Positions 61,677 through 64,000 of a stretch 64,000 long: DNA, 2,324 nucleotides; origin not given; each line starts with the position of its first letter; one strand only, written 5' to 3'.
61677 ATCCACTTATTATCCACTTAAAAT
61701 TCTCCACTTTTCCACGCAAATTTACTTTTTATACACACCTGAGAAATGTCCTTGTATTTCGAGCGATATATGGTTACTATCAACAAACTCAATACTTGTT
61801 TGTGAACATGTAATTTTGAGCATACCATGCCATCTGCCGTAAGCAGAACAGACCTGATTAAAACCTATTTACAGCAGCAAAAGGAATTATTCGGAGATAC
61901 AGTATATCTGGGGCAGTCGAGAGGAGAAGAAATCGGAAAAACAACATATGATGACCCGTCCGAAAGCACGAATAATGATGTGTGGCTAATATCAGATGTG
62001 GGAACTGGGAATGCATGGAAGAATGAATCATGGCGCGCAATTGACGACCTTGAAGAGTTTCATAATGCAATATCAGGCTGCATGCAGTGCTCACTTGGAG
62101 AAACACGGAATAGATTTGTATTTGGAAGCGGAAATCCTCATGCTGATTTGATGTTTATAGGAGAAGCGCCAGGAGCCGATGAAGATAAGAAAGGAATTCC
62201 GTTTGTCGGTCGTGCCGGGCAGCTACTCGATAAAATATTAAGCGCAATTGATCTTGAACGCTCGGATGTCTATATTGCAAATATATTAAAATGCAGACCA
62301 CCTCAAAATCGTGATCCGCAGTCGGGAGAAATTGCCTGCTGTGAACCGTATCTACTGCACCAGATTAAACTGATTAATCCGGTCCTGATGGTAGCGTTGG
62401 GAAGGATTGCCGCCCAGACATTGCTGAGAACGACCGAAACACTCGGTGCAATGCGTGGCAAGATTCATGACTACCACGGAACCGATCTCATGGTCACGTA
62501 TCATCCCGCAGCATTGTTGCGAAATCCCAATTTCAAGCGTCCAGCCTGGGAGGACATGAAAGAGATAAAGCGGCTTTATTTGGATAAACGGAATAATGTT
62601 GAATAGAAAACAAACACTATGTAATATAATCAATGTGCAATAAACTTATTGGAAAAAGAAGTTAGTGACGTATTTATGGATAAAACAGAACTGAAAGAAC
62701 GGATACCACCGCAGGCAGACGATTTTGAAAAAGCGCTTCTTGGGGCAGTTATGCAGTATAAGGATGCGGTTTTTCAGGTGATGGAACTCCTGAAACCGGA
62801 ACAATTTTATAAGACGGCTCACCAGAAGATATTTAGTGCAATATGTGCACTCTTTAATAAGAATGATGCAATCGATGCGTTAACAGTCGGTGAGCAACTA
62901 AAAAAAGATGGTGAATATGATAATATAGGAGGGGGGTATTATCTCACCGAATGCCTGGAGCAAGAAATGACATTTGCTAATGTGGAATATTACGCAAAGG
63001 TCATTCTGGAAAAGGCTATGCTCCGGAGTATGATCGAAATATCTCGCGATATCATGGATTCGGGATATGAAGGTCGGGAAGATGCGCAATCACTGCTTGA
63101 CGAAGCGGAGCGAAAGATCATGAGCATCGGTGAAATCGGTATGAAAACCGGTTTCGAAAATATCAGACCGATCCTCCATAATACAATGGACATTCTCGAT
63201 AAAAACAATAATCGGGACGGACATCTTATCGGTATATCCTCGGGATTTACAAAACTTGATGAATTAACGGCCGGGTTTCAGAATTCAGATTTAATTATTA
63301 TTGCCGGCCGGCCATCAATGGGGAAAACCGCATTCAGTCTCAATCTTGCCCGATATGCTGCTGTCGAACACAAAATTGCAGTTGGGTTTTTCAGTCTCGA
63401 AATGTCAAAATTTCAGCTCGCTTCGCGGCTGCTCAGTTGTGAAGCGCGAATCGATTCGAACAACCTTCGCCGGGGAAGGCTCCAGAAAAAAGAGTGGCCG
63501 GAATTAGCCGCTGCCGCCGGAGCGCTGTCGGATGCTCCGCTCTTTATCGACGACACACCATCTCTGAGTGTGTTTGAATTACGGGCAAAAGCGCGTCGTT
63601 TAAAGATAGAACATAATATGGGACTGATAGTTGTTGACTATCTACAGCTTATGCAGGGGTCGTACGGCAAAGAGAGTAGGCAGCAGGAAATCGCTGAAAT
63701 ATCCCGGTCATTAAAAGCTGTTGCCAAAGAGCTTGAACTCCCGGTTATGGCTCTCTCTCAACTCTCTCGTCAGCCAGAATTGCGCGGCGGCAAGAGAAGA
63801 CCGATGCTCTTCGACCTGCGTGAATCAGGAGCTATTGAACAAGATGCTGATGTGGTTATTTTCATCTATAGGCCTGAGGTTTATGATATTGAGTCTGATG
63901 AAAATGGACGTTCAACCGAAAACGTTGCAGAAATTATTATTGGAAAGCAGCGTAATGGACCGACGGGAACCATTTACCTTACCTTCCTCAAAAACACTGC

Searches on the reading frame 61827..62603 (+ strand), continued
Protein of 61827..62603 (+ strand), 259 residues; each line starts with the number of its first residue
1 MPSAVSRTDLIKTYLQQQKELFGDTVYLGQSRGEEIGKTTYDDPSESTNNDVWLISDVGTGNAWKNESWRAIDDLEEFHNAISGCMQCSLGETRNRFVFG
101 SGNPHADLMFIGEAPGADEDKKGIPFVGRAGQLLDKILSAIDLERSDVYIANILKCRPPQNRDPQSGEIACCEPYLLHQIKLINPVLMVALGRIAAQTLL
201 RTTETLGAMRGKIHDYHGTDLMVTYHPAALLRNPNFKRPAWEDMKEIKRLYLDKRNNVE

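Call 39: find_encoding_contigs(protein=P0013, flank=10000, max_places=1)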
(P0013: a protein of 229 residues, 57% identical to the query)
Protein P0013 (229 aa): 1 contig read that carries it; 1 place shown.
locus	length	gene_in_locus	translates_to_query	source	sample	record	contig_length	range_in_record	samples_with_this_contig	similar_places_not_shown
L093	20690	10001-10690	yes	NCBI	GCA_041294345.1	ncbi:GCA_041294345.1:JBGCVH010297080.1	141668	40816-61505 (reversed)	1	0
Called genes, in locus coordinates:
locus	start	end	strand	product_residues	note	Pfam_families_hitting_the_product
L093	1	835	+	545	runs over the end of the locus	PF02927:CelD_N, PF00759:Glyco_hydro_9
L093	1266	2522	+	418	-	PF25967:RND-MFP_C (weak), PF25989:YknX_C (weak)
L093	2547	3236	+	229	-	PF02463:SMC_N (faint), PF00005:ABC_tran, PF13304:AAA_21 (faint)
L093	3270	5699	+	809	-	PF12704:MacB_PCD, PF02687:FtsX, PF12704:MacB_PCD, PF02687:FtsX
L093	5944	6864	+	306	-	PF06727:DUF1207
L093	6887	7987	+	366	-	PF01841:Transglut_core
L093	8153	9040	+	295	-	PF03755:YicC-like_N, PF08340:YicC-like_C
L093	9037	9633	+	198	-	PF00625:Guanylate_kin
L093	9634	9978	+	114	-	-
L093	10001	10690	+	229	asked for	PF03167:UDG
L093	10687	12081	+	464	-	PF00772:DnaB, PF03796:DnaB_C, PF13481:AAA_25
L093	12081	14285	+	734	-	PF13328:HD_4, PF01966:HD, PF04607:RelA_SpoT, PF02824:TGS, PF19296:RelA_AH, PF28438:RelA_RIS, PF01842:ACT (weak), PF13291:ACT_4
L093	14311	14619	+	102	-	PF00216:Bac_DNA_binding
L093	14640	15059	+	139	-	PF03652:RuvX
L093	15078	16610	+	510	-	PF20154:LNT_N, PF00795:CN_hydrolase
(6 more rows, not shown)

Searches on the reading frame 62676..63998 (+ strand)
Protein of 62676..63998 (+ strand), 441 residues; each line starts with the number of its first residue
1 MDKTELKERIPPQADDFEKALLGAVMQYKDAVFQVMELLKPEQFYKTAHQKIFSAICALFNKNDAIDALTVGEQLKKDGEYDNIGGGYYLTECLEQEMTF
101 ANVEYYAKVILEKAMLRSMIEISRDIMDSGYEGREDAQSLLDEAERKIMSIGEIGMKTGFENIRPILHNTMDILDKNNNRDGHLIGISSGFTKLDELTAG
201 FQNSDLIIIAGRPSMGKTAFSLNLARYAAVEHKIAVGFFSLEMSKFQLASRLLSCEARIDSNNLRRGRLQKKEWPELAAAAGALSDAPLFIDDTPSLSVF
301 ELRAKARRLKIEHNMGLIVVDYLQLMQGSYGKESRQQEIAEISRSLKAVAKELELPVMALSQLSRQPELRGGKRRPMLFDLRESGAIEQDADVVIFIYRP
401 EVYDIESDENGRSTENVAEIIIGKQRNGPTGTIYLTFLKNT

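Call 11: search_protein_families(library=pfam, proteins=[window:62676-63998:+])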
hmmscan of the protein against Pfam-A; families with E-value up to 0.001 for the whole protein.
window:62676-63998:+ (441 aa): 4 families
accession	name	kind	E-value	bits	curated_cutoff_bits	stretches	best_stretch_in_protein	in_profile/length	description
PF03796.21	DnaB_C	-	7.7e-106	353.6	27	1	186-440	1-249/255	DnaB-like helicase C terminal domain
PF00772.26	DnaB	-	7.5e-28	97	23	1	11-112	2-103/103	DnaB-like helicase N terminal domain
PF13481.12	AAA_25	-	9.1e-10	38.9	27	1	191-364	19-191/195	AAA domain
PF06745.19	ATPase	-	0.0009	19.1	26.6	0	188-251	2-66/231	KaiC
